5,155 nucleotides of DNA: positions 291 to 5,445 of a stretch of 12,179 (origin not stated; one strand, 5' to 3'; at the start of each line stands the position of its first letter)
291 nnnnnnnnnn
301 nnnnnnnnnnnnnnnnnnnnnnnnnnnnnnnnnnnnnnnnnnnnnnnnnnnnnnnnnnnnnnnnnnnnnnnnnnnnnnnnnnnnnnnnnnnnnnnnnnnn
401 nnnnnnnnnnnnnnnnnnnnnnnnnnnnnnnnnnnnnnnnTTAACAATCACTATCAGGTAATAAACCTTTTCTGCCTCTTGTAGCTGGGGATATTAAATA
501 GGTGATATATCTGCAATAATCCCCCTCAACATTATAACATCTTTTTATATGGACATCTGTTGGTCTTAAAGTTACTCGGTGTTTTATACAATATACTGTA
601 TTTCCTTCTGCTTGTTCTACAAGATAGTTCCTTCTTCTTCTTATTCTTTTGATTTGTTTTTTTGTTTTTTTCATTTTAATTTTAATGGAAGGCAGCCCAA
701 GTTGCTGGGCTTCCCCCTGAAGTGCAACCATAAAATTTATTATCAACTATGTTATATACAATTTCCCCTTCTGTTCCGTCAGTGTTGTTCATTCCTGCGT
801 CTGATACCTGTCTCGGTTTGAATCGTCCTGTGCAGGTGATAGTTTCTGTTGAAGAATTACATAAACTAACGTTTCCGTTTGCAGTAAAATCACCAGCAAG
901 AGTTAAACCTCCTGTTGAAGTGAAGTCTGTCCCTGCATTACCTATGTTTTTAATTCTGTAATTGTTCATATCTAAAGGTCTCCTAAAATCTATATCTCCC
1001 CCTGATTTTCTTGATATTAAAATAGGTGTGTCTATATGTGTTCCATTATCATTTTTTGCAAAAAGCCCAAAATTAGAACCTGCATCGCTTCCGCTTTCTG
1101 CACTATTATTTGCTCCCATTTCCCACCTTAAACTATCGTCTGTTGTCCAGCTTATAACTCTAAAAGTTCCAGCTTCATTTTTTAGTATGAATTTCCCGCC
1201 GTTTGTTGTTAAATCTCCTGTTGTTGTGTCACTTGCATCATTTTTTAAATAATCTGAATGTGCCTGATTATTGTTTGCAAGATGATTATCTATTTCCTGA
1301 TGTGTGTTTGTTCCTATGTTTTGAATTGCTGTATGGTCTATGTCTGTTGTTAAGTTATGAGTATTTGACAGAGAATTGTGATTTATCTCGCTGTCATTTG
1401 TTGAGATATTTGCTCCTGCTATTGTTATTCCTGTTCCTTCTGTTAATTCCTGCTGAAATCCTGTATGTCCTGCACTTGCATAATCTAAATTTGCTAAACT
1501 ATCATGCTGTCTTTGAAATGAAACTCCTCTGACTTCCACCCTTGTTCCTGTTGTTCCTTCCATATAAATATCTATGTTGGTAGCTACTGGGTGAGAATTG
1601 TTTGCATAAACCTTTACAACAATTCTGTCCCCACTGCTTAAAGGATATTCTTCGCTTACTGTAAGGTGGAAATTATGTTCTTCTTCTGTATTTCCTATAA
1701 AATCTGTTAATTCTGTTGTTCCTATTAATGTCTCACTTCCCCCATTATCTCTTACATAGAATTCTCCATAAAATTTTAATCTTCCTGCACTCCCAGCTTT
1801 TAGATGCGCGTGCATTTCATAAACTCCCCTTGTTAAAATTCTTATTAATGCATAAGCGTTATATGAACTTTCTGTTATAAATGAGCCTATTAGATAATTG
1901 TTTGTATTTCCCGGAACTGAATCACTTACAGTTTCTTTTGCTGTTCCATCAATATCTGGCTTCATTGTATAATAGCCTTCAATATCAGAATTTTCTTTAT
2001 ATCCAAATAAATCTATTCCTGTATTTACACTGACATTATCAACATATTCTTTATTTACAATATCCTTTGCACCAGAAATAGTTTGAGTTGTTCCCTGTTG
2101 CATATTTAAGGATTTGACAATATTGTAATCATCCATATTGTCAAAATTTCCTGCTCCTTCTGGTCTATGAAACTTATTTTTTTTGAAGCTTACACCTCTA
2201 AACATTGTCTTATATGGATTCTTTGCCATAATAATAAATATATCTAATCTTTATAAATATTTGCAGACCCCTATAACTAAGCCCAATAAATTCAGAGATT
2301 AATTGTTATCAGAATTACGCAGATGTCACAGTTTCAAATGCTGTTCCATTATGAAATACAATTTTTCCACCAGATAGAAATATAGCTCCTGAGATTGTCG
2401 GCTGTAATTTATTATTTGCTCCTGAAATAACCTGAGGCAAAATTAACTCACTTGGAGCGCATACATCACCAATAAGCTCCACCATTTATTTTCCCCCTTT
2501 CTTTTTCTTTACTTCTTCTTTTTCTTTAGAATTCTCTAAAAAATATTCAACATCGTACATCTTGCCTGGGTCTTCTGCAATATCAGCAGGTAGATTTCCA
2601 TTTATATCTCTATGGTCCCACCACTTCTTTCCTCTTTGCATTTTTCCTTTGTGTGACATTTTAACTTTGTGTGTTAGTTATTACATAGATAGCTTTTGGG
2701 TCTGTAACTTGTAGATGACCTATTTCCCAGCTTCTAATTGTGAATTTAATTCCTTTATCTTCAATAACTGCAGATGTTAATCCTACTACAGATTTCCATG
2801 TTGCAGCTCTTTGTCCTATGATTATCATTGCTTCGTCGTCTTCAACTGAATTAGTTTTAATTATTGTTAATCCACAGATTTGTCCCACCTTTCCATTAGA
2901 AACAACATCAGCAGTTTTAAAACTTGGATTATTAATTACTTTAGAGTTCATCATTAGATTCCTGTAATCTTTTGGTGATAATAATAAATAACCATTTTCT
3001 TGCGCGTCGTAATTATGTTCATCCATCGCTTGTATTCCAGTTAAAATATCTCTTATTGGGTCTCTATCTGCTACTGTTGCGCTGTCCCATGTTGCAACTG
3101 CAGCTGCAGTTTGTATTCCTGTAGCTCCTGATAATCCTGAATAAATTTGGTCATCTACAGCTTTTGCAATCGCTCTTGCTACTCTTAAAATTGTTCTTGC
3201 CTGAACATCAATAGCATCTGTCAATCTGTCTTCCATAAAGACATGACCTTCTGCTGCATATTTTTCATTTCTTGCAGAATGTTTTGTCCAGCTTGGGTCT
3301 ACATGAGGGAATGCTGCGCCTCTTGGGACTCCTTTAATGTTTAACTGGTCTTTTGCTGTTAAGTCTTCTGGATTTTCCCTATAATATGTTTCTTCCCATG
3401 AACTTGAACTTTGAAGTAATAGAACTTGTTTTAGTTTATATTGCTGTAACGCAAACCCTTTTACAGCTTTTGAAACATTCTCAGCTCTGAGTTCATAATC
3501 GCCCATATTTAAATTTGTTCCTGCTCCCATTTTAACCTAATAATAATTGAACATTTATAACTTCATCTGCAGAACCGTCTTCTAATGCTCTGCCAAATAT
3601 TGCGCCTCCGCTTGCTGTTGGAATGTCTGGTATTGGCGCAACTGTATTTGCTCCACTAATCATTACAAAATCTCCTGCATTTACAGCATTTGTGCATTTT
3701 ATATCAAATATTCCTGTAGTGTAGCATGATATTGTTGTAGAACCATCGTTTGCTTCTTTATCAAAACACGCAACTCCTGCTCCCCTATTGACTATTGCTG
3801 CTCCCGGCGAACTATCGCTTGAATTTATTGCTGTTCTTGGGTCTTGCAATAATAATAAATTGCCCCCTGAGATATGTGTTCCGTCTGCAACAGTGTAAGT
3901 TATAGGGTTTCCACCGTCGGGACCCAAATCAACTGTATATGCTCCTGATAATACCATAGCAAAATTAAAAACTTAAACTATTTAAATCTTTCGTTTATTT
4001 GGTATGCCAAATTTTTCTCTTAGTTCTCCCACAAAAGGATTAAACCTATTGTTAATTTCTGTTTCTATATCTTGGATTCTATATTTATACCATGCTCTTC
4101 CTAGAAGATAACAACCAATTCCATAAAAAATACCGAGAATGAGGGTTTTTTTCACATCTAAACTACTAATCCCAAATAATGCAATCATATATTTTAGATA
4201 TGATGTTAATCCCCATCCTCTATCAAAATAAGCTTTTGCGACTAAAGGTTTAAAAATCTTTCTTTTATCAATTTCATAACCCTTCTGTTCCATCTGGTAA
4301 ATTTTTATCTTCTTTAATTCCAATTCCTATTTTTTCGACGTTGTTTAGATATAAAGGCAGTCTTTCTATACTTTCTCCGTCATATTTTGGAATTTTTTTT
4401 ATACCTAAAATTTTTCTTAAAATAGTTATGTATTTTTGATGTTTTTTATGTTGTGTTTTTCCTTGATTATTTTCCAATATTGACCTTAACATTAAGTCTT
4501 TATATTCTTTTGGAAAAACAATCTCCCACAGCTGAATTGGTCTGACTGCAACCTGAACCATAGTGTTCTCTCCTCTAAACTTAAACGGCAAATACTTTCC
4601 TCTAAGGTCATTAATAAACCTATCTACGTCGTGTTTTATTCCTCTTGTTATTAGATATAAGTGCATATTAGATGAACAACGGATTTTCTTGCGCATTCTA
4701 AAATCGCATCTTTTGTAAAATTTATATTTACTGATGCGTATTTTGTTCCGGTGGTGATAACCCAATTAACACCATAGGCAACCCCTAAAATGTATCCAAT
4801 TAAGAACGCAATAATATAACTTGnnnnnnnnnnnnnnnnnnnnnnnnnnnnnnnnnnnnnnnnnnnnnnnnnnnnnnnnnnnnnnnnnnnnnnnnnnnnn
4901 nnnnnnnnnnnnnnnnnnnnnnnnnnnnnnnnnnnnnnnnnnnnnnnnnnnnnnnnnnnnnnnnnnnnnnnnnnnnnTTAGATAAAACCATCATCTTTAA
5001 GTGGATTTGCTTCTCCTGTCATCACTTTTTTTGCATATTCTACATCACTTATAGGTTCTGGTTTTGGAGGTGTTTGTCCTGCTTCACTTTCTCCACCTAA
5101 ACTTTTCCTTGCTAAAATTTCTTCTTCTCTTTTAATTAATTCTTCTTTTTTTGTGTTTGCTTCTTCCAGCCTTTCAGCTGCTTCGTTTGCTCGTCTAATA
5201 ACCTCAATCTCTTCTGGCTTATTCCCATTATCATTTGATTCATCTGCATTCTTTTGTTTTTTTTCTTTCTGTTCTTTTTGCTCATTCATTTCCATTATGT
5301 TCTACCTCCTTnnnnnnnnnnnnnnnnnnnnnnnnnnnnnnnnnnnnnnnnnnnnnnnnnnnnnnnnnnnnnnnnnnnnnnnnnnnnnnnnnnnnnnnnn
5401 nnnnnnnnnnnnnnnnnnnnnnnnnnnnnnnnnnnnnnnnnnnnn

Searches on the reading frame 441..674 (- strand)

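Call 45: search_protein_families(library=pfam, proteins=[window:441-674:-], max_evalue=1)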
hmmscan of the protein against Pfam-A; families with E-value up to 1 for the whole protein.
window:441-674:- (77 aa): 0 families

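Call 46: search_protein_families(library=phrogs, proteins=[window:441-674:-], max_evalue=1)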
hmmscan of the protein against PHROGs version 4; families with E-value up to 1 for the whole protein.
window:441-674:- (77 aa): 1 family
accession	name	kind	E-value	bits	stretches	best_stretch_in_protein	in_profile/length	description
phrog_7589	-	unknown function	0.022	16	1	9-52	19-62/109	-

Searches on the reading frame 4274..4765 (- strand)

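Call 45: search_protein_families(library=pfam, proteins=[window:4274-4765:-], max_evalue=1)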
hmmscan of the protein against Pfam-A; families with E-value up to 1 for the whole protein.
window:4274-4765:- (163 aa): 2 families
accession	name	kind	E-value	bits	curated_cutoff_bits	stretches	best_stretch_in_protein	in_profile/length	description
PF12490.13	BCAS3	-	0.088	13.4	19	0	66-123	5-67/146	BCAS3 microtubule associated cell migration factor, C-terminal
PF20231.3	DUF6589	-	0.16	11.1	27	1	57-106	298-349/410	Family of unknown function (DUF6589)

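Call 46: search_protein_families(library=phrogs, proteins=[window:4274-4765:-], max_evalue=1)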
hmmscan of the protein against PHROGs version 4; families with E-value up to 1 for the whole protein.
window:4274-4765:- (163 aa): 0 families

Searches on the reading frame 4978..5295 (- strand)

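Call 45: search_protein_families(library=pfam, proteins=[window:4978-5295:-], max_evalue=1)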
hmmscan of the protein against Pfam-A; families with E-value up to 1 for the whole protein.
window:4978-5295:- (105 aa): 0 families

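Call 46: search_protein_families(library=phrogs, proteins=[window:4978-5295:-], max_evalue=1)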
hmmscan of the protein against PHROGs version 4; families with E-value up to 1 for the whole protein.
window:4978-5295:- (105 aa): 3 families
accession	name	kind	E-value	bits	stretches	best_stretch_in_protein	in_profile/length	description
phrog_12020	-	unknown function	0.29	11.9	1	5-75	87-159/192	-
phrog_8952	-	unknown function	0.43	11.3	1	7-89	65-148/261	-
phrog_5031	-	unknown function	0.63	10.9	1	35-61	29-55/75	-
